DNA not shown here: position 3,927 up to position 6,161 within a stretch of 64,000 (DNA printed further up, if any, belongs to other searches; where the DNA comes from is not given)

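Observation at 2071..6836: Four-gene operon: ArnE/ArnF-like small flippase subunits followed by two tandem paralogous ~650-aa exported proteins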

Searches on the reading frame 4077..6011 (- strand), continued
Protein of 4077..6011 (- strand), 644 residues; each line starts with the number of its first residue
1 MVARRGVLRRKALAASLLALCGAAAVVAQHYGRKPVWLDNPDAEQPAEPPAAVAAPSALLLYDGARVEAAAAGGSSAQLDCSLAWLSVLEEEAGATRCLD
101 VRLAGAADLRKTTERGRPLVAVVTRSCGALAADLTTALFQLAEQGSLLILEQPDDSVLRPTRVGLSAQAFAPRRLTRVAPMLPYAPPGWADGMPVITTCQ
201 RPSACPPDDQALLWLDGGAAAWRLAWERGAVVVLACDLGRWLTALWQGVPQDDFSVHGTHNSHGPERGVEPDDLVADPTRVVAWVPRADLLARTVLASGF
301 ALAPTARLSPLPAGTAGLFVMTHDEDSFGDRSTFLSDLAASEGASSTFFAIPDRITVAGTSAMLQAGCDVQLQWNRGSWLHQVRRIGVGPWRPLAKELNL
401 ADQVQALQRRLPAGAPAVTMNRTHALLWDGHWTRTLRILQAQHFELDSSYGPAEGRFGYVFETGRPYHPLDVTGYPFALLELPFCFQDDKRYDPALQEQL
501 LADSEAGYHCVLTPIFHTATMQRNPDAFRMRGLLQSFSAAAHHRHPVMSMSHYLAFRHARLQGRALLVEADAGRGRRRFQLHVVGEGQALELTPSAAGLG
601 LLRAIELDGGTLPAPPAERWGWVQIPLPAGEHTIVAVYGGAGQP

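Call 37: search_solved_structures(query=A1, max_evalue=10, show_alignments=2)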
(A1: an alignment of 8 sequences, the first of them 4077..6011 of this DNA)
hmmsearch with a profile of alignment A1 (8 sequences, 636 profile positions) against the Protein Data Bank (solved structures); distinct sequences matched with E-value up to 10: 5.
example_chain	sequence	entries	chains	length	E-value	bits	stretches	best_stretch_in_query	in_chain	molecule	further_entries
3uc0_A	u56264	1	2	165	0.58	11.6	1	226-264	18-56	envelope protein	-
7mwq_A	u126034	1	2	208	0.76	11.2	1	89-170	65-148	LHD29A53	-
1z54_A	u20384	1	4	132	0.99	10.8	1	458-487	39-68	probable thioesterase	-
7mwq_B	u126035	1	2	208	1.2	10.6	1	95-170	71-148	LHD29B53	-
9ggo_A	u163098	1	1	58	1.4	10.3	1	476-514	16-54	SH3-like protein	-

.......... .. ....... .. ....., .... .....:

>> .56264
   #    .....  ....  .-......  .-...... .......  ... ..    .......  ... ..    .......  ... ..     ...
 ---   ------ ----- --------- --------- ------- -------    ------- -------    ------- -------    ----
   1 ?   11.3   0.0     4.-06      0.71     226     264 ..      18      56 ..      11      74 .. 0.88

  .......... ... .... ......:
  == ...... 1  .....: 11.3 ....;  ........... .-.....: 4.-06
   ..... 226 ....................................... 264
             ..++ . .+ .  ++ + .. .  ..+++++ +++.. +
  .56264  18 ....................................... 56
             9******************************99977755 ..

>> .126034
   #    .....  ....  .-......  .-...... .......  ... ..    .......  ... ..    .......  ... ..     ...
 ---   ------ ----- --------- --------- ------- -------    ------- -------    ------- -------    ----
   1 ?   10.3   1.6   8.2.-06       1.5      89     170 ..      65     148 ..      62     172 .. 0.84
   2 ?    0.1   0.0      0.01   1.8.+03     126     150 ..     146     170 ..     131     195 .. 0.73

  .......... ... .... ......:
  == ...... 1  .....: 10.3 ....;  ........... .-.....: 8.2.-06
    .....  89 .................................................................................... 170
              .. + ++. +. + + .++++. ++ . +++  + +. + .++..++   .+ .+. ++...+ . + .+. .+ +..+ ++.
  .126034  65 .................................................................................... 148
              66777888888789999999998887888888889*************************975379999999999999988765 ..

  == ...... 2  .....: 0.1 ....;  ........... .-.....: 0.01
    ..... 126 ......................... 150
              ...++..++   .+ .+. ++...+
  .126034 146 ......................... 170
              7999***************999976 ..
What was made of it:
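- Tried and rejected: Alignment A1 gave nothing meaningful (call 37).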

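Call 43: search_protein_families(library=pfam, proteins=[L014:8286-10004:+, L014:12180-12962:+, L014:14410-15264:+, L001:11475-12341:+, L004:717-1373:+, L015:12038-14047:+, L015:2352-5174:+, L012:63-1925:+, L012:4177-5703:+], max_evalue=0.01)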
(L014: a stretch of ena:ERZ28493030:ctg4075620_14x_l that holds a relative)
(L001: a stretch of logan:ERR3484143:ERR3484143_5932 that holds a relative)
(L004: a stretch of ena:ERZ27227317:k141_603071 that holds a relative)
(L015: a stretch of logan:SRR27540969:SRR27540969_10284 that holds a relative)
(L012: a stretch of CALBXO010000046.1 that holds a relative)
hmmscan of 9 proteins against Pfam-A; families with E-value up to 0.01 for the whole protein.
L014:8286-10004:+ (572 aa): 0 families

L014:12180-12962:+ (260 aa): 1 family
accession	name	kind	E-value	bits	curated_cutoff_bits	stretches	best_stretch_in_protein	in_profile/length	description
PF01663.27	Phosphodiest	-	1.6e-13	51.5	23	1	28-101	1-74/342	Type I phosphodiesterase / nucleotide pyrophosphatase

L014:14410-15264:+ (284 aa): 0 families

L001:11475-12341:+ (288 aa): 2 families
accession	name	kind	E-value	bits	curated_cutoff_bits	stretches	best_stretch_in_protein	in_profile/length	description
PF08242.18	Methyltransf_12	-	0.00026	22.1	30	1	72-169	5-98/98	Methyltransferase domain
PF13649.12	Methyltransf_25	-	0.0083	17.2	27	0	72-167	6-97/97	Methyltransferase domain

L004:717-1373:+ (218 aa): 2 families
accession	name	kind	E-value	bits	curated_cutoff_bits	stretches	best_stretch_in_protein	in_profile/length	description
PF02525.22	Flavodoxin_2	-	6.6e-06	26.4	27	1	98-195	73-192/198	Flavodoxin-like fold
PF03358.20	FMN_red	-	0.00033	20.7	24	1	99-180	67-145/152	NADPH-dependent FMN reductase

L015:12038-14047:+ (669 aa): 1 family
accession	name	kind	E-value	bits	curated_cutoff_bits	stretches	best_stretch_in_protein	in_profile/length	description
PF14258.12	DUF4350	-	0.0013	19.5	30.4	1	97-198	26-116/181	Domain of unknown function (DUF4350)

L015:2352-5174:+ (940 aa): 0 families

L012:63-1925:+ (620 aa): 0 families

L012:4177-5703:+ (508 aa): 1 family
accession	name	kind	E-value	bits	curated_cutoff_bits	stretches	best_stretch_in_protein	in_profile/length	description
PF03349.22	Toluene_X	-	3.1e-10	39.5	29.7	1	83-436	3-347/421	Outer membrane protein transport protein (OMPP1/FadL/TodX)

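Call 55: find_related_loci(query=A2, collection=metagenome_contigs, flank=10000)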
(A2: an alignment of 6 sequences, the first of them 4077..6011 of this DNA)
Query A2 (644 aa) in metagenome_contigs; peptide patterns used: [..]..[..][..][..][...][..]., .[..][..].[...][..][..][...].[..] (x = any residue, [..] = any of these).
178 stretches matched a pattern; 27 encode a relative of the query (tblastn E <= 1e-3); 27 distinct loci.
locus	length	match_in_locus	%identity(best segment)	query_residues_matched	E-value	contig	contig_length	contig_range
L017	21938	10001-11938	34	8-640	2e-87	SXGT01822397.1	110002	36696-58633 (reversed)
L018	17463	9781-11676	29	13-639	3e-84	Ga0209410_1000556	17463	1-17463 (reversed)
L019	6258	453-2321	29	18-638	2e-78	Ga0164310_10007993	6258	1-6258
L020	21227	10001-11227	39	229-639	2e-62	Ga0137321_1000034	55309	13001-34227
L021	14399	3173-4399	39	229-639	2e-62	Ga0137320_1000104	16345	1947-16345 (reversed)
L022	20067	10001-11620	31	17-562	1e-61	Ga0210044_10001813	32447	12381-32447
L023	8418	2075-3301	39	229-639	2e-61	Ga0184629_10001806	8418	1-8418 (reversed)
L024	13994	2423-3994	35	40-569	3e-60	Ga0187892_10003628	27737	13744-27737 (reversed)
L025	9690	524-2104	30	32-563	2e-49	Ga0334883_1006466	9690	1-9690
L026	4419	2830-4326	32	78-574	3e-49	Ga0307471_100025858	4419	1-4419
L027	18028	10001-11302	32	78-517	9e-49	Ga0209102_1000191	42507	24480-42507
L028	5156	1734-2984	32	215-634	3e-48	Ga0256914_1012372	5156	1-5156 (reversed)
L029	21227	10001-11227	39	229-639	2e-62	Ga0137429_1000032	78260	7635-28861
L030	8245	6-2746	35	286-643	7e-48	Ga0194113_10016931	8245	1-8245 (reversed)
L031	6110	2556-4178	30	57-615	3e-41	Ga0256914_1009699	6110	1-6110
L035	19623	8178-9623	20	17-523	2e-33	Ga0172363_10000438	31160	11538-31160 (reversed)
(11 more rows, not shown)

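Call 64: search_protein_families(library=pfam, proteins=[L018:27-644:+, L018:637-3156:+, L018:3158-4177:+, L018:4182-4970:+, L018:4985-6271:+, L018:6268-7158:+, L018:7155-7784:+, L018:7724-8770:+, L018:14880-16022:+, L018:11679-13676:+], max_evalue=0.001)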
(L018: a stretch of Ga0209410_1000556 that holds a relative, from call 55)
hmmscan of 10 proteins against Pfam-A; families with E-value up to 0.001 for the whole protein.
L018:27-644:+ (205 aa): 1 family
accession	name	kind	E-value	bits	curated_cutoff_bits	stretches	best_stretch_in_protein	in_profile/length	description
PF01041.23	DegT_DnrJ_EryC1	-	7.6e-50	170.6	19.8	1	1-186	183-360/360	DegT/DnrJ/EryC1/StrS aminotransferase family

L018:637-3156:+ (839 aa): 11 families
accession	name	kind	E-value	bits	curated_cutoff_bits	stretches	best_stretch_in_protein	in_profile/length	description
PF02719.21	Polysacc_synt_2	-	1.1e-109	366.6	20.2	1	490-771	1-290/293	Polysaccharide biosynthesis protein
PF02397.22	Bac_transf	-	6.3e-61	205.5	27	1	3-195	1-177/179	Bacterial sugar transferase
PF01370.27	Epimerase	-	2.6e-30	106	20.9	1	490-708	1-237/240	NAD dependent epimerase/dehydratase family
PF16363.11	GDP_Man_Dehyd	-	3.5e-17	63.3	27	1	491-723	1-260/332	GDP-mannose 4,6 dehydratase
PF04321.23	RmlD_sub_bind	-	1.2e-15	57.8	27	1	489-671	2-170/287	RmlD substrate binding domain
PF13727.12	CoA_binding_3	-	3.3e-13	50.5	25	1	265-445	4-175/175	CoA-binding domain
PF01073.25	3Beta_HSD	-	3.8e-07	29.9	22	1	491-621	1-124/280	3-beta hydroxysteroid dehydrogenase/isomerase family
PF00106.31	adh_short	-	5.9e-07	29.6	26.6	1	488-559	1-69/195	short chain dehydrogenase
PF17836.7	PglD_N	-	9.2e-06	26.6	23.4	1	350-421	3-67/78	PglD N-terminal domain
PF07993.18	NAD_binding_4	-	1.4e-05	24.8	20.1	0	562-620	88-143/258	Male sterility protein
PF08659.16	KR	-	8e-05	23.1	22.6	1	490-596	3-114/180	KR domain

L018:3158-4177:+ (339 aa): 7 families
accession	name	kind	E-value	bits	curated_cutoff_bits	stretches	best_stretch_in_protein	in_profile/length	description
PF16363.11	GDP_Man_Dehyd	-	2e-54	185.7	27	1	10-318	2-331/332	GDP-mannose 4,6 dehydratase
PF01370.27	Epimerase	-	2e-49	168.6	20.9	1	8-248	1-240/240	NAD dependent epimerase/dehydratase family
PF01073.25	3Beta_HSD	-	8.8e-14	51.6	22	1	9-235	1-229/280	3-beta hydroxysteroid dehydrogenase/isomerase family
PF04321.23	RmlD_sub_bind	-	1.4e-11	44.4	27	1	7-272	2-236/287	RmlD substrate binding domain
PF02719.21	Polysacc_synt_2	-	1.7e-11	44.3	20.2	1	8-122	1-128/293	Polysaccharide biosynthesis protein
PF07993.18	NAD_binding_4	-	5.7e-10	39.2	20.1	1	67-178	84-203/258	Male sterility protein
PF13460.12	NAD_binding_10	-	3.4e-05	24.2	27.2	1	12-130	1-106/184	NAD(P)H-binding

L018:4182-4970:+ (262 aa): 3 families
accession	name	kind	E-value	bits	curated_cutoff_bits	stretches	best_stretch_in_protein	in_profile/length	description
PF00535.33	Glycos_transf_2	-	5e-21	75.8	23.3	1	17-184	2-164/168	Glycosyl transferase family 2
PF13641.12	Glyco_tranf_2_3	-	2.3e-06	28.2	27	1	15-122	3-108/230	Glycosyltransferase like family 2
PF10111.15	Glyco_tranf_2_2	-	0.00059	19.9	27.3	1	18-95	3-81/276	Glycosyltransferase like family 2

L018:4985-6271:+ (428 aa): 6 families
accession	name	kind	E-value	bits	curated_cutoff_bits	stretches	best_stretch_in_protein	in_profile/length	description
PF01593.30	Amino_oxidase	-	3.3e-29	102.9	19.8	1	12-427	3-442/443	Flavin containing amine oxidoreductase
PF01266.30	DAO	-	8.3e-14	52.3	27.9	1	3-37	2-37/353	FAD dependent oxidoreductase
PF13450.12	NAD_binding_8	-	8.8e-12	45.6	21.9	1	5-59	1-55/68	NAD(P)-binding Rossmann-like domain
PF00070.33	Pyr_redox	-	5e-05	24.2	22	1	2-36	1-35/82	Pyridine nucleotide-disulphide oxidoreductase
PF01494.25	FAD_binding_3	-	0.00018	21.3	22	1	2-34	3-35/349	FAD binding domain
PF01946.23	Thi4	-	0.00095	18.9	26.2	0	3-39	20-57/235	Thi4 family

L018:6268-7158:+ (296 aa): 2 families
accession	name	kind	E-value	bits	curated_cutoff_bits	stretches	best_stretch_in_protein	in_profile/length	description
PF01522.26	Polysacc_deac_1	-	8e-23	81.2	23.1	1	37-141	20-121/124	Polysaccharide deacetylase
PF10096.14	DUF2334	-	3.5e-05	23.9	26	1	69-148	58-149/203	Uncharacterized protein conserved in bacteria (DUF2334)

L018:7155-7784:+ (209 aa): 4 families
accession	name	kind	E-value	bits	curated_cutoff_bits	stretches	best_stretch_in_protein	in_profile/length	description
PF00583.31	Acetyltransf_1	-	3.6e-10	40.6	20.7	1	44-167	31-114/116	Acetyltransferase (GNAT) family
PF13508.13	Acetyltransf_7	-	5.9e-08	33.4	27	1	114-169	31-82/84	Acetyltransferase (GNAT) domain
PF13673.13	Acetyltransf_10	-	2e-05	25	23.6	1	114-170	53-108/128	Acetyltransferase (GNAT) domain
PF08445.16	FR47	-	0.00018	21.9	22.1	1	110-169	19-77/86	FR47-like protein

L018:7724-8770:+ (348 aa): 3 families
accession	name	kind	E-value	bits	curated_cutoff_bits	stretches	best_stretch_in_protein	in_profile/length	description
PF13480.13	Acetyltransf_6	-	2e-15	57.7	22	1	151-279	5-138/143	Acetyltransferase (GNAT) domain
PF02388.22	FemAB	-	4e-12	46.1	24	2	139-184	158-204/406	FemAB family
PF04339.18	FemAB_like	-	1.6e-10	41.2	27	1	85-285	111-323/369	Peptidogalycan biosysnthesis/recognition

L018:14880-16022:+ (380 aa): 1 family
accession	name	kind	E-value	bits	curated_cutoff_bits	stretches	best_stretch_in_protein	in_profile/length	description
PF03065.20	Glyco_hydro_57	-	0.00014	21.8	21.2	1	182-376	112-280/291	Glycosyl hydrolase family 57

L018:11679-13676:+ (665 aa): 2 families
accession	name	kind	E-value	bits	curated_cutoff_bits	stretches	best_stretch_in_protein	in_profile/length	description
PF13231.12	PMT_2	-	1.7e-12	48.3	26.1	1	92-246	3-158/160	Dolichyl-phosphate-mannose-protein mannosyltransferase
PF02366.24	PMT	-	1.3e-07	31.9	22.7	1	91-220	62-200/245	Dolichyl-phosphate-mannose-protein mannosyltransferase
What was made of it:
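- On ArnE/ArnF Und-P-Ara4N flippase (NCBIfam NF011625, NF002816 equivalogs): An Arn-like set is present only in the distant relative L018 (call 64).
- L018 carries a near-complete Arn-like set: DegT, GT2, CE4, EamA, the family member and a PMT_2 GT-C (call 64). In L018 a separate ArnD-sized CE4 protein is present as well (call 64).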
